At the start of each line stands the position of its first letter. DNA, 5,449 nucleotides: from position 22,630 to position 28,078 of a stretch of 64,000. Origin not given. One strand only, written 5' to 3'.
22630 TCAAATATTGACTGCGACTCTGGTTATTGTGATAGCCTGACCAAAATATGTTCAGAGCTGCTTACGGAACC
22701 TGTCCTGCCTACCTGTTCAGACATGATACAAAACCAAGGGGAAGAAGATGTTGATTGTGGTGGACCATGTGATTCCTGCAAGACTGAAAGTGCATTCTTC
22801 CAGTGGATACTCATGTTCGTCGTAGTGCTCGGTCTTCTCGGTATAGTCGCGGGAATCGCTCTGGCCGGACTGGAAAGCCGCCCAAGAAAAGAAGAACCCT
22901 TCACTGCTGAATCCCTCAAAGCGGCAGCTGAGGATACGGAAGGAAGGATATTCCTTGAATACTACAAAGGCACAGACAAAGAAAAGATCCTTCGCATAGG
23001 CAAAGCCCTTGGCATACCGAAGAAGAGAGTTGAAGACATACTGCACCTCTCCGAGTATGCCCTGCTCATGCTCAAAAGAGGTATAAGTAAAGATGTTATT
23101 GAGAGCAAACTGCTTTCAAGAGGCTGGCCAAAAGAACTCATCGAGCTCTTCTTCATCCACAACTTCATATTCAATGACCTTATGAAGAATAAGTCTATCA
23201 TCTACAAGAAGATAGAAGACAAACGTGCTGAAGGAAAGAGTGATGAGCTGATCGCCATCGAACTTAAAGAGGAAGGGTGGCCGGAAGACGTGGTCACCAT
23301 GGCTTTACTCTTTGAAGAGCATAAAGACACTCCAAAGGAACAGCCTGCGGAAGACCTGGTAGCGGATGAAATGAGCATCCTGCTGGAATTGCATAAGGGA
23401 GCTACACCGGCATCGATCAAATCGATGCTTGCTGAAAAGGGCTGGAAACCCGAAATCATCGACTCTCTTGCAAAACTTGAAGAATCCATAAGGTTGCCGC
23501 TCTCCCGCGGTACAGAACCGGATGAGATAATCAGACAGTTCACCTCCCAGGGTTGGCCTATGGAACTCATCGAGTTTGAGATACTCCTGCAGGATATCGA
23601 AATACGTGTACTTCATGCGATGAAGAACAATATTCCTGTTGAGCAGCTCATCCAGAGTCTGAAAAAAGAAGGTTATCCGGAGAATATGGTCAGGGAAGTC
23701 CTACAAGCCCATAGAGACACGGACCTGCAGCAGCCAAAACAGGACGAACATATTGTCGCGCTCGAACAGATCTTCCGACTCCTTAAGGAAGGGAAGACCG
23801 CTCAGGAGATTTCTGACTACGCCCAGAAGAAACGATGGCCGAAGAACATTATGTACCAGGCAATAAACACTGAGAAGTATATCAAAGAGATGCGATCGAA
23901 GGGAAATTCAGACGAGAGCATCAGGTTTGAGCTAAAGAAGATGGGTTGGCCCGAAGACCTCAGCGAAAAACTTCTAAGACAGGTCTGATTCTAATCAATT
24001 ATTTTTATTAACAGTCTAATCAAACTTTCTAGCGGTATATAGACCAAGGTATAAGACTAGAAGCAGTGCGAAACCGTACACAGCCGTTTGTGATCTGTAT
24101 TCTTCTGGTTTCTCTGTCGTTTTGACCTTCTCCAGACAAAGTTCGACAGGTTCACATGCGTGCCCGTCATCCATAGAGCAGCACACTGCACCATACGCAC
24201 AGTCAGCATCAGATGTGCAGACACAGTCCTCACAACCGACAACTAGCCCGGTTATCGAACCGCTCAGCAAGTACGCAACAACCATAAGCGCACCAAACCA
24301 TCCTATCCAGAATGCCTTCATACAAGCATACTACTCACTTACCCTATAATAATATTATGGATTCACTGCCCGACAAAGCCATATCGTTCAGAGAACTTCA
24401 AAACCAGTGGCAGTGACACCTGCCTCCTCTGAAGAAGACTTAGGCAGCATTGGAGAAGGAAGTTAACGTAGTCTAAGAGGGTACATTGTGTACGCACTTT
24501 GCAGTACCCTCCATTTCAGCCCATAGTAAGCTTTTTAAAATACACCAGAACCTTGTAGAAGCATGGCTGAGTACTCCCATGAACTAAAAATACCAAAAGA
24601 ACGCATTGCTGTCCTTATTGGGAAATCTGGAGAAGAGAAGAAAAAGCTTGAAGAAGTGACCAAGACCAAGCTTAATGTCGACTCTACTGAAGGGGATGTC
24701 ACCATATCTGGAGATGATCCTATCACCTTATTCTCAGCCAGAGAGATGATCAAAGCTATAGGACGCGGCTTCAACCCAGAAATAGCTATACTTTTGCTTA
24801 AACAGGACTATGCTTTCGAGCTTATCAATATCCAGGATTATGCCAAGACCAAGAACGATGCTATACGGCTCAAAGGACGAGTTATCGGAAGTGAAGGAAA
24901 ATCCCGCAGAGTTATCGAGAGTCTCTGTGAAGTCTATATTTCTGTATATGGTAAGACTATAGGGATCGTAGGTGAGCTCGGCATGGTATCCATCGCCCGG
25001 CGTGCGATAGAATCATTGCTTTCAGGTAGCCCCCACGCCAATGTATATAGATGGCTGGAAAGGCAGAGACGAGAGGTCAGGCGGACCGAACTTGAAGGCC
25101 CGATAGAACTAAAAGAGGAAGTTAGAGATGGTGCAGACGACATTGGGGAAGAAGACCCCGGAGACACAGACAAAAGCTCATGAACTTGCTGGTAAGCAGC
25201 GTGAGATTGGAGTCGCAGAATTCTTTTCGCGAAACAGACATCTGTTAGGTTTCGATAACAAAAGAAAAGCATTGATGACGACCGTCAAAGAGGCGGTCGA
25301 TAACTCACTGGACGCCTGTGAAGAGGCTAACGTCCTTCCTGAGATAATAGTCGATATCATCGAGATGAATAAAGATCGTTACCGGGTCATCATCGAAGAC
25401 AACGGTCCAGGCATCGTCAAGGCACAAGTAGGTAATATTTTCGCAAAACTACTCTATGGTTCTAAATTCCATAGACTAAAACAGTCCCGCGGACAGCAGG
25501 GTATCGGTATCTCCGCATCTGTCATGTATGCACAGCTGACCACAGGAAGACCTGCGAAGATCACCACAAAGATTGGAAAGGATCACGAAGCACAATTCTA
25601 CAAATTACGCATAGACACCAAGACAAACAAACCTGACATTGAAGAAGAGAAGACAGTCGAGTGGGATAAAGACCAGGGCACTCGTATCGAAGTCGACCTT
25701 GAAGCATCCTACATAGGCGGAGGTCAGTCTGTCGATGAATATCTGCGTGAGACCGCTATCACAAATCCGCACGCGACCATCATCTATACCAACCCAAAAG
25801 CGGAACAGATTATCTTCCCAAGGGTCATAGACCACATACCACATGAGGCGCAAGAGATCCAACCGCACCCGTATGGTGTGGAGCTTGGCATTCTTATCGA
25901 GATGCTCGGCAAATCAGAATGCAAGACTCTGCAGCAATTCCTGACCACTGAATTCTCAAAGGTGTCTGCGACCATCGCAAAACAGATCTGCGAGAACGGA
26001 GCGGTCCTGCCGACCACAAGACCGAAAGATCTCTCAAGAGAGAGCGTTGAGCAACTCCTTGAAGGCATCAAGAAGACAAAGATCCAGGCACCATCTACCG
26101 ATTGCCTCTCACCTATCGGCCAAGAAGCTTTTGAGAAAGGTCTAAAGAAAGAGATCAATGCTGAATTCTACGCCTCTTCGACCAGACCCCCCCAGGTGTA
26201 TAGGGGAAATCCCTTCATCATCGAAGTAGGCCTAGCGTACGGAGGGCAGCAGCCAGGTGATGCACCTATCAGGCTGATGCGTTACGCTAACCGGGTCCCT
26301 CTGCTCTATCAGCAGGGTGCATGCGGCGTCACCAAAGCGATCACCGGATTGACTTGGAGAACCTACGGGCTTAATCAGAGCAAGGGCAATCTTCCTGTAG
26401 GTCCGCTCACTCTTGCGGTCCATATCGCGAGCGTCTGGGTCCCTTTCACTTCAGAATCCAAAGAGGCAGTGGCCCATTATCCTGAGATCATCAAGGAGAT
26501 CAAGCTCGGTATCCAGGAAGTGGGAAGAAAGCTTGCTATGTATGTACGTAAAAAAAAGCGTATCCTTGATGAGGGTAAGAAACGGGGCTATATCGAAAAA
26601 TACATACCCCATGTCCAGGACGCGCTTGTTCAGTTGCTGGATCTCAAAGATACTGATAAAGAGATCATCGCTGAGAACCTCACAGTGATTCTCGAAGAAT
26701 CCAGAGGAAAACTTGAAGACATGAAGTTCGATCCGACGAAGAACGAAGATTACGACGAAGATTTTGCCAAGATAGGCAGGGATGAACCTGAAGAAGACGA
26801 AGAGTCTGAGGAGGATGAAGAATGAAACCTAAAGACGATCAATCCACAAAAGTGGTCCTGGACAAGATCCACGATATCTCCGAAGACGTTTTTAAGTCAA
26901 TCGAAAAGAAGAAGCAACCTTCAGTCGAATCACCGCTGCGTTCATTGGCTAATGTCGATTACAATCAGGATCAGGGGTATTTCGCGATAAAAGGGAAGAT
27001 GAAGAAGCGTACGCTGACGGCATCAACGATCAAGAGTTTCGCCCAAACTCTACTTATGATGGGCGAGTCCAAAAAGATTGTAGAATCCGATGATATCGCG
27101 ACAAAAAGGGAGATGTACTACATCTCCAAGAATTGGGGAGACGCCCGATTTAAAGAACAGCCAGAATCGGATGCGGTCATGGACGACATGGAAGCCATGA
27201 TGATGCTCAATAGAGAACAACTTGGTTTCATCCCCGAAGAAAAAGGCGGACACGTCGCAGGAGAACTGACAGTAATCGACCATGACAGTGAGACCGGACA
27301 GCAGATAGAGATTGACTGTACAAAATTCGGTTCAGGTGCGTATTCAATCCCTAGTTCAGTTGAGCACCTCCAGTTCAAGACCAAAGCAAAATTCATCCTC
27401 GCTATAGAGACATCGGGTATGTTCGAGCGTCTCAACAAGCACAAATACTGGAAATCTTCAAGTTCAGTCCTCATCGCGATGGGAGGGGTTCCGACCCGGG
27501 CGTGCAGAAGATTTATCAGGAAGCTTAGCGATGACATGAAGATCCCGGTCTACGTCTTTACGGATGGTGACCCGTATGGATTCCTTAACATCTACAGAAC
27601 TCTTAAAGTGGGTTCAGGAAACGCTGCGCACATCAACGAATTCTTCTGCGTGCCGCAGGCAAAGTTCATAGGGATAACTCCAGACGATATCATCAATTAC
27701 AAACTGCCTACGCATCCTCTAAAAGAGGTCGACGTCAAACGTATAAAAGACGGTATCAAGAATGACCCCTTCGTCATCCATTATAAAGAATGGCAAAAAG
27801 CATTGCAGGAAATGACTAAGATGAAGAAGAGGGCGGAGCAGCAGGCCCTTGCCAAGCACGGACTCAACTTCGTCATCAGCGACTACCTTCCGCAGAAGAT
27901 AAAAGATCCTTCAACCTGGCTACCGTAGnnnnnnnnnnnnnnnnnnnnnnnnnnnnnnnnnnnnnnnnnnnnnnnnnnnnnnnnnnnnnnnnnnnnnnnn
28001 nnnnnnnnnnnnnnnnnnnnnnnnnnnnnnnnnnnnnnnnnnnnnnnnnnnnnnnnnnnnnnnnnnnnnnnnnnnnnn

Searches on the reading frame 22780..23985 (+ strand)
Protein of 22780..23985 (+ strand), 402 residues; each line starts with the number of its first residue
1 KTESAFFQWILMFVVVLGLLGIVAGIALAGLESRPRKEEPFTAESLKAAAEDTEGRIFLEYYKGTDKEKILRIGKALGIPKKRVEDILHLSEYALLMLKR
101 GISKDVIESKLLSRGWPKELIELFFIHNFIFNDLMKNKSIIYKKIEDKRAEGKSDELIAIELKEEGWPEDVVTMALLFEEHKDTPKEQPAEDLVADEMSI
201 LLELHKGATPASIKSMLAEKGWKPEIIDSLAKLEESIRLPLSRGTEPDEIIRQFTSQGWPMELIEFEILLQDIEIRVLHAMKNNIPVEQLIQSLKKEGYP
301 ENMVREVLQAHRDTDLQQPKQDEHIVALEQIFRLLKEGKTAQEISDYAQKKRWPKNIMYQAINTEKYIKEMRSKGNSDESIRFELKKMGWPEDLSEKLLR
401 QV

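Call 70: search_protein_families(library=pfam, proteins=[window:22780-23985:+], max_evalue=0.01)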
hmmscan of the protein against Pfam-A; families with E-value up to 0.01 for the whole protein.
window:22780-23985:+ (402 aa): 4 families
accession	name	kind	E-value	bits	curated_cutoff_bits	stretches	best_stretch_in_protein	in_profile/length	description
PF21982.2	RecX_HTH1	-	1.1e-06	28.9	26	0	289-309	18-38/40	RecX, first three-helix domain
PF24625.1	DUF7626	-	4.3e-05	23.7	27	0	289-317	7-35/55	Domain of unknown function (DUF7626)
PF13411.12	MerR_1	-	0.0033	17.9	21.6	0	322-350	40-68/69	MerR HTH family regulatory protein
PF07508.19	Recombinase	-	0.006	17.2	21.1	0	324-356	3-35/102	Recombinase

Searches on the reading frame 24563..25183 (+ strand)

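Call 21: search_protein_families(library=pfam, proteins=[window:24563-25183:+], max_evalue=0.001)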
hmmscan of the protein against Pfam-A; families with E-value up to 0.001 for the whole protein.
window:24563-25183:+ (206 aa): 3 families
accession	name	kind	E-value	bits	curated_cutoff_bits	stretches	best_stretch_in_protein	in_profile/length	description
PF00013.35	KH_1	-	3.7e-12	46.3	21.5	1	6-64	2-65/66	KH domain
PF21800.4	KH_KRR1_2nd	-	5.4e-11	42.8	27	1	84-153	2-71/91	KRR1 small subunit processome component, second KH domain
PF22891.2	KH_PNO1_2nd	-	9e-08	32.6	27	1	100-165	18-83/90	Eukaryotic type KH-domain (KH-domain type I) (327.11.2)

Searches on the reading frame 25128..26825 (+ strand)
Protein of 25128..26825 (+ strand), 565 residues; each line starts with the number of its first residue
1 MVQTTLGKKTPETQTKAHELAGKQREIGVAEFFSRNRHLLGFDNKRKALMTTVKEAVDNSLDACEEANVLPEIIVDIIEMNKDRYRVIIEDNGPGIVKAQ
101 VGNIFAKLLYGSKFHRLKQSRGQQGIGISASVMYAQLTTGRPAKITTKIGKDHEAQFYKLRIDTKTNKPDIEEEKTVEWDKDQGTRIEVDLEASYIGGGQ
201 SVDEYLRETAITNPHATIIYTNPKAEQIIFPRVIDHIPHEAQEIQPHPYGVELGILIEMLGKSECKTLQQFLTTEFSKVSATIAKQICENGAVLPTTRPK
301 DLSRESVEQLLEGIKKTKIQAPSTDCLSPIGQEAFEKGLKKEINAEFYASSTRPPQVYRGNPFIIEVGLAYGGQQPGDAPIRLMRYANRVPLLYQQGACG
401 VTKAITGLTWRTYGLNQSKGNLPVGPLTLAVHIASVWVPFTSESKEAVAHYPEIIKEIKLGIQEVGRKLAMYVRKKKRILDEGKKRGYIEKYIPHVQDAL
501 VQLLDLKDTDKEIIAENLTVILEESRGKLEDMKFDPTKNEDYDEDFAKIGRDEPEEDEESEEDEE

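Call 21: search_protein_families(library=pfam, proteins=[window:25128-26825:+], max_evalue=0.001)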
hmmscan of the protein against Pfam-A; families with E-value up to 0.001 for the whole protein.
window:25128-26825:+ (565 aa): 3 families
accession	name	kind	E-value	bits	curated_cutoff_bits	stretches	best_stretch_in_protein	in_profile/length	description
PF09239.17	Topo-VIb_trans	-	1e-60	204.6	24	1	322-482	1-156/159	Topoisomerase VI B subunit, transducer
PF02518.31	HATPase_c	-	8.8e-10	39.5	26.4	1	46-147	3-93/111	Histidine kinase-, DNA gyrase B-, and HSP90-like ATPase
PF13589.12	HATPase_c_3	-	4.2e-09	37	25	1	51-172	5-115/137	Histidine kinase-, DNA gyrase B-, and HSP90-like ATPase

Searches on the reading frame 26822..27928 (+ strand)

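Call 21: search_protein_families(library=pfam, proteins=[window:26822-27928:+], max_evalue=0.001)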
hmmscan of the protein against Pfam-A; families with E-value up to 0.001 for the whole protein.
window:26822-27928:+ (368 aa): 3 families
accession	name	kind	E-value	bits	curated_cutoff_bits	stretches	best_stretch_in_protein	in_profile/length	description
PF21180.3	TOP6A-Spo11_Toprim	-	2.7e-59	200.4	24.1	1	191-360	1-170/170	Topoisomerase 6 subunit A/Spo11, Toprim domain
PF20768.2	Topo_VI_alpha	-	1.2e-18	67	23.6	1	139-189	1-50/50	All-beta domain in DNA topoisomerase VI alpha subunit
PF04406.19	TP6A_N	-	9.7e-15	54.6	26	1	71-135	1-61/62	Type IIB DNA topoisomerase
